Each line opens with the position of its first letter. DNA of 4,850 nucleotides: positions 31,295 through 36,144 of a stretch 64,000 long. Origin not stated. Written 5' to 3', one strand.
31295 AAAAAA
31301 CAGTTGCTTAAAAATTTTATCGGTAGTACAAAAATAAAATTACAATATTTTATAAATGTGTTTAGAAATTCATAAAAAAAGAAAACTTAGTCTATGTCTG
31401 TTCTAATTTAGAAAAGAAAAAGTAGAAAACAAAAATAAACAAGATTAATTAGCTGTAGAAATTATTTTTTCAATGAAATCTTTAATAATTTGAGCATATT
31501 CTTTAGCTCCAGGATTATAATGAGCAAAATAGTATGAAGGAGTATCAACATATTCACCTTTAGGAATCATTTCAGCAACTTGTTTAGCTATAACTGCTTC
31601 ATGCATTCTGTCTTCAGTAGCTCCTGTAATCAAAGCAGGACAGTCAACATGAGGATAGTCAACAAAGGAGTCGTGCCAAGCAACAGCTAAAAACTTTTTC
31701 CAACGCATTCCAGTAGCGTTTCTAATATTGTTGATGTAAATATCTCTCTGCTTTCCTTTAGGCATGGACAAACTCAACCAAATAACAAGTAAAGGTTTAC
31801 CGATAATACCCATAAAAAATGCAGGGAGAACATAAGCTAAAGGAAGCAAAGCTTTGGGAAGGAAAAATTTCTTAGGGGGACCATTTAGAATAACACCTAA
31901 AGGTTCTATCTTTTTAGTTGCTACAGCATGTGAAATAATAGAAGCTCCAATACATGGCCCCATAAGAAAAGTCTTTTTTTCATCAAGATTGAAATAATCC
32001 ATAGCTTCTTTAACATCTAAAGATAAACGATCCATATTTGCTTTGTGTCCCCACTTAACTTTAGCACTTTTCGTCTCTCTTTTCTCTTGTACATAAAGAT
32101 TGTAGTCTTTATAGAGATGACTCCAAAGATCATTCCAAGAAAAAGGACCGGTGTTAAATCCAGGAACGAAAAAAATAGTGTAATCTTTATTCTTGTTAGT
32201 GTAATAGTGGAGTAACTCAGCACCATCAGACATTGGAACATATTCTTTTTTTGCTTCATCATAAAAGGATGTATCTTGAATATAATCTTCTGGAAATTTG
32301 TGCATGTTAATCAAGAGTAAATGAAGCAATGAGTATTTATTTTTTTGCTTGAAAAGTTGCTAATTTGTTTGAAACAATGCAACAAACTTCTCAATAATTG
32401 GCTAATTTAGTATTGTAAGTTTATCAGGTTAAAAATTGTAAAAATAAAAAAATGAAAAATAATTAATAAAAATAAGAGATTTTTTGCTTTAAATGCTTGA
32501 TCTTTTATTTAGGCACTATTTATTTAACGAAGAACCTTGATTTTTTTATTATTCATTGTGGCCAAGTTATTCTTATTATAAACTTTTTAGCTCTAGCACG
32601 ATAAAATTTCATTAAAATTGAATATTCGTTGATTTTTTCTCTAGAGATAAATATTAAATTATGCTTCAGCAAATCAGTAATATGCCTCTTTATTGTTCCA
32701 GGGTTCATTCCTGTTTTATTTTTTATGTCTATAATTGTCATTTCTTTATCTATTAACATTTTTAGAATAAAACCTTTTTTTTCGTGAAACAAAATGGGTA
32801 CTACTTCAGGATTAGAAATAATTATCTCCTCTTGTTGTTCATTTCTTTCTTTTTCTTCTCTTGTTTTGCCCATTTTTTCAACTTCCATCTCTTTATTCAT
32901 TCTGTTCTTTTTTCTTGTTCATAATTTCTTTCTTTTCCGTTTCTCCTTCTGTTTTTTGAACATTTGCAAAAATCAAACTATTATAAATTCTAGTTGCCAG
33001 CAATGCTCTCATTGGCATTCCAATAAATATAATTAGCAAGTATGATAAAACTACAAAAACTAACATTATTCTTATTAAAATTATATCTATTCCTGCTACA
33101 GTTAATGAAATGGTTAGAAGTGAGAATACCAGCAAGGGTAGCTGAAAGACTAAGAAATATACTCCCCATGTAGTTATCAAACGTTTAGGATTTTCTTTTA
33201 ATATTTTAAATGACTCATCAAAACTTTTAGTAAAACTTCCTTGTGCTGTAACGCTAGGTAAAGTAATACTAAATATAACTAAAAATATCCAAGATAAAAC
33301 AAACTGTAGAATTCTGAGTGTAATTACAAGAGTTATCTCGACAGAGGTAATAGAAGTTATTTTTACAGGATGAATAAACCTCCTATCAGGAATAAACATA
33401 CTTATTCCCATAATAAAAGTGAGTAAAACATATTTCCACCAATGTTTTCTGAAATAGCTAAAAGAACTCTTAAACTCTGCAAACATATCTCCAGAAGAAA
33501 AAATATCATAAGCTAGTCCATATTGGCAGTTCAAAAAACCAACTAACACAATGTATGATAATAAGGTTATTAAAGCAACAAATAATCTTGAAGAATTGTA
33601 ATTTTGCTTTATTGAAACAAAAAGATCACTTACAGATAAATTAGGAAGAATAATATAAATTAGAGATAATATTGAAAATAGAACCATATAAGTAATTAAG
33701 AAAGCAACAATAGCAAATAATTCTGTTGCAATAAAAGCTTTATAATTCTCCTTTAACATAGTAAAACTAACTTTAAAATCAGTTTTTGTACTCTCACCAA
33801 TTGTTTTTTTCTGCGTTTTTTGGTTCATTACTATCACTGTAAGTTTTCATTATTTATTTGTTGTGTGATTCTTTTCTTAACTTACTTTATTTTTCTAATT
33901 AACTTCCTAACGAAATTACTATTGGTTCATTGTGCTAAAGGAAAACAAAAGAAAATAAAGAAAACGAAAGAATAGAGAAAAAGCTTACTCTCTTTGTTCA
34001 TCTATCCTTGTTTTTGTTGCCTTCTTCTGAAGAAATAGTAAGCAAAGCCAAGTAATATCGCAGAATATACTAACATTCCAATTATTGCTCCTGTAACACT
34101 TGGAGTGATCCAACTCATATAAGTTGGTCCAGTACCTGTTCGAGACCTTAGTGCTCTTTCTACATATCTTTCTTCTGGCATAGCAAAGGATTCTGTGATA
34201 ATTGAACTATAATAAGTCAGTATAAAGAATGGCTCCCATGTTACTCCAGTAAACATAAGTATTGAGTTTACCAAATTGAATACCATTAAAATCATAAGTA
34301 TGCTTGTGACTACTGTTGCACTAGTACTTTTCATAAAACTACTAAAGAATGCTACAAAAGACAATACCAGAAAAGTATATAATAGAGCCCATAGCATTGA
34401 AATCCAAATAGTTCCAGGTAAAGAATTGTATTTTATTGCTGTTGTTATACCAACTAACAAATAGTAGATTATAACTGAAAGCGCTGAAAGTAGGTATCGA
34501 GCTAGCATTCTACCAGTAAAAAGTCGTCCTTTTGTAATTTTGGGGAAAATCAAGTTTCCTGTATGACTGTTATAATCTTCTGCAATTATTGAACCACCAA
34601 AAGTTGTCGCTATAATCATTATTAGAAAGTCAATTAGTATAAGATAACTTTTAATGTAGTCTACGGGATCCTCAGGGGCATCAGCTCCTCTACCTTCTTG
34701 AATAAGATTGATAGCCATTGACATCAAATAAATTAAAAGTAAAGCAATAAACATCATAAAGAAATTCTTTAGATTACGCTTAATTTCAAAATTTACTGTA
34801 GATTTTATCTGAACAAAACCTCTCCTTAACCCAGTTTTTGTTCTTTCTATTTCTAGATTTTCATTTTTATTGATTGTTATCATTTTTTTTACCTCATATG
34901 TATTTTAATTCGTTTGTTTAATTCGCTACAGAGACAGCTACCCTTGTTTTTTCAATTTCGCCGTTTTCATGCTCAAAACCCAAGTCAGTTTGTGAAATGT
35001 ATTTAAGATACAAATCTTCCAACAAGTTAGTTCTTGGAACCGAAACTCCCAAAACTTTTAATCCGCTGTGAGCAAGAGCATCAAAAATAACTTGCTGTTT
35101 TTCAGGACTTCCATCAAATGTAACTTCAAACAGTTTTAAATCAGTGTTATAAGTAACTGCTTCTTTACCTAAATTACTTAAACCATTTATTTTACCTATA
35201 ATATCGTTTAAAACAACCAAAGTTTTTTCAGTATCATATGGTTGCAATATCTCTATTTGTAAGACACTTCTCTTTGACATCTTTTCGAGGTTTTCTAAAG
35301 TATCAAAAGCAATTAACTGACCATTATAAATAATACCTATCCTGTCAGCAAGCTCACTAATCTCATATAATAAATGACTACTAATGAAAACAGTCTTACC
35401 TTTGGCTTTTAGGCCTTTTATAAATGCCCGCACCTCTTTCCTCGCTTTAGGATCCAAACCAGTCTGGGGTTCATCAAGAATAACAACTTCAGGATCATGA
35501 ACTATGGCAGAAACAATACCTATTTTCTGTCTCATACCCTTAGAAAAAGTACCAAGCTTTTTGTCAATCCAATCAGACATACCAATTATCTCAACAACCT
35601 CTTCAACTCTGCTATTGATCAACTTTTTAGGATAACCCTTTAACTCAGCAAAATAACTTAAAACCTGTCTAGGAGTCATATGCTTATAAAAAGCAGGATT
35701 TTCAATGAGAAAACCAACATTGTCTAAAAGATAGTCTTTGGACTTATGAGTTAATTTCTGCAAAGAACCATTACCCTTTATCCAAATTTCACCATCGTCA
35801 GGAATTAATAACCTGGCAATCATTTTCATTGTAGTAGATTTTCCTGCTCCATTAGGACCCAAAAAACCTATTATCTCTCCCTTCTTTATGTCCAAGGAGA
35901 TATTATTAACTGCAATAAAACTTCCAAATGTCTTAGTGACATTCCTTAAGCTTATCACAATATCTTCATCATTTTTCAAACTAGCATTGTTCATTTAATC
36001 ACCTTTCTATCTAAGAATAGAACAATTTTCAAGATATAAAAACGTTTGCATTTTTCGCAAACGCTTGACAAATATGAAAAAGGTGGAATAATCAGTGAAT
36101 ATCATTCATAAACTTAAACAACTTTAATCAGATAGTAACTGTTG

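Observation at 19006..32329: Three paralogous alpha/beta hydrolases carrying a cysteine at the nucleophile elbow (G-x-C-x-G)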

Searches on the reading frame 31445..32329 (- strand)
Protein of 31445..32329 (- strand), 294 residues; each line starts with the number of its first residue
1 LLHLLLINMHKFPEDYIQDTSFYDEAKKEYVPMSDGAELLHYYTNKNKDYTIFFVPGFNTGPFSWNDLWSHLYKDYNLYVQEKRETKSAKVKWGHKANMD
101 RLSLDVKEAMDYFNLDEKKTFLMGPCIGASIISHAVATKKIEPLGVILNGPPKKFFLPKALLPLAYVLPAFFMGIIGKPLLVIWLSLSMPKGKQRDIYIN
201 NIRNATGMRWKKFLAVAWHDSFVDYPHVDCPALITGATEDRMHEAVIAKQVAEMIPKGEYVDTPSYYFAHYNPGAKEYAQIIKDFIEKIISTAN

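Call 3: search_protein_families(library=pfam, proteins=[window:31445-32329:-], max_evalue=1)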
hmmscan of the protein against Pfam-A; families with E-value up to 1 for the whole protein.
window:31445-32329:- (294 aa): 2 families
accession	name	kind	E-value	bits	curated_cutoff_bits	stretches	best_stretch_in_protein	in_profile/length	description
PF13283.12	NfrA_C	-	0.0065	16.5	25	1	70-103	68-101/173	Bacteriophage N adsorption protein A C-term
PF12146.15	Hydrolase_4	-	0.049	13.4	27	1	94-254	50-216/239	Serine aminopeptidase, S33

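Call 5: search_protein_families(library=ncbifam, proteins=[window:31445-32329:-], max_evalue=1)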
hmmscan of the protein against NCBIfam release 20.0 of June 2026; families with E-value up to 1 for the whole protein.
window:31445-32329:- (294 aa): 5 families
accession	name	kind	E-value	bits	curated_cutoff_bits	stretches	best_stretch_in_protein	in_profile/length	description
TIGR01250.1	pro_imino_pep_2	subfamily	0.0027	17.3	167.65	1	228-286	230-287/288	proline iminopeptidase-family hydrolase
TIGR02427.1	protocat_pcaD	equivalog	0.015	14.7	255.85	1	40-132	2-93/251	3-oxoadipate enol-lactonase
TIGR03611.1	RutD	equivalog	0.057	12.8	238.5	1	47-139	11-100/258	pyrimidine utilization protein D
NF004514.1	PRK05855.1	equivalog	0.086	11.4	455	0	31-117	4-91/578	SDR family oxidoreductase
TIGR03056.1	bchO_mg_che_rel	equivalog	0.18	10.8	172.55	1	224-286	215-277/278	alpha/beta fold hydrolase BchO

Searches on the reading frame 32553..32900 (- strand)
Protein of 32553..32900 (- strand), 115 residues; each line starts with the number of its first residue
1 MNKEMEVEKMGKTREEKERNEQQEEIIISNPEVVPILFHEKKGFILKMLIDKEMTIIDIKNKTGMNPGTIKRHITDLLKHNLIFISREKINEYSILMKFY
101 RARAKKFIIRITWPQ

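Call 38: search_protein_families(library=pfam, proteins=[window:32553-32900:-], max_evalue=0.01)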
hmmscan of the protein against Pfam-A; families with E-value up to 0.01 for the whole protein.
window:32553-32900:- (115 aa): 4 families
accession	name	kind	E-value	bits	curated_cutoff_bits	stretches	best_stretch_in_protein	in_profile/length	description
PF01022.26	HTH_5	-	4.7e-06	26.8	22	1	45-83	7-45/47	Bacterial regulatory protein, arsR family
PF14493.12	HTH_40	-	0.00047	20.8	27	1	48-86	8-50/89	Helix-turn-helix domain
PF02002.24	TFIIE_alpha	-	0.0007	19.9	22.9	1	32-107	5-81/105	TFIIE alpha subunit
PF01047.28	MarR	-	0.0032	17.8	24.6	0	53-83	17-47/59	MarR family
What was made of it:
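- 32553..32900 (-): 115-aa ArsR/MarR-like winged-helix regulator directly upstream of ABH3 on the same strand. Pfam HTH_5 E 4.7e-6 (call 38).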

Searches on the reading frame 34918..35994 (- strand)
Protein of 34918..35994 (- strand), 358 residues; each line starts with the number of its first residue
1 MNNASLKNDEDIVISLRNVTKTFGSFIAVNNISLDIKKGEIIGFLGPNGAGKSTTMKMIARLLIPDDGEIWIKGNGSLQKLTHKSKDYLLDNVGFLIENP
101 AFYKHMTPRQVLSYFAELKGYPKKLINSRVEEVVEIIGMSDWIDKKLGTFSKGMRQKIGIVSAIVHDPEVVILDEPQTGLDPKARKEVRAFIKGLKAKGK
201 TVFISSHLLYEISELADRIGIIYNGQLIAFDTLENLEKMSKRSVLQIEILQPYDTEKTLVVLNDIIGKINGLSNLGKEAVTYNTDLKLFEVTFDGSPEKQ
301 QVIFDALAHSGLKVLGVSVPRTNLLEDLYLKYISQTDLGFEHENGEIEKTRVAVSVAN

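Call 38: search_protein_families(library=pfam, proteins=[window:34918-35994:-], max_evalue=0.01)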
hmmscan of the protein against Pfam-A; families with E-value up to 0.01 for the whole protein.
window:34918-35994:- (358 aa): 7 families
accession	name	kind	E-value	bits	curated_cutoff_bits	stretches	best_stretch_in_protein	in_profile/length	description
PF00005.33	ABC_tran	-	1.2e-29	104.1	25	1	29-177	1-136/137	ABC transporter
PF13304.12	AAA_21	-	2e-14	54.8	27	1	110-212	174-303/304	AAA domain, putative AbiEii toxin, Type IV TA system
PF13555.12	AAA_29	-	0.003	17.7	27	1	35-67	18-50/61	P-loop containing region of AAA domain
PF13173.12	AAA_14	-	0.0057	17.1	27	0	40-66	3-29/129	AAA domain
PF20720.3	nSTAND3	-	0.0065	16.6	27.2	0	41-67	19-45/155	Novel STAND NTPase 3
PF13175.12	AAA_15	-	0.0066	16.6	32.1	0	30-64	15-48/374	AAA ATPase domain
PF13476.12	AAA_23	-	0.0072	17.4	27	1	22-60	6-40/201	AAA domain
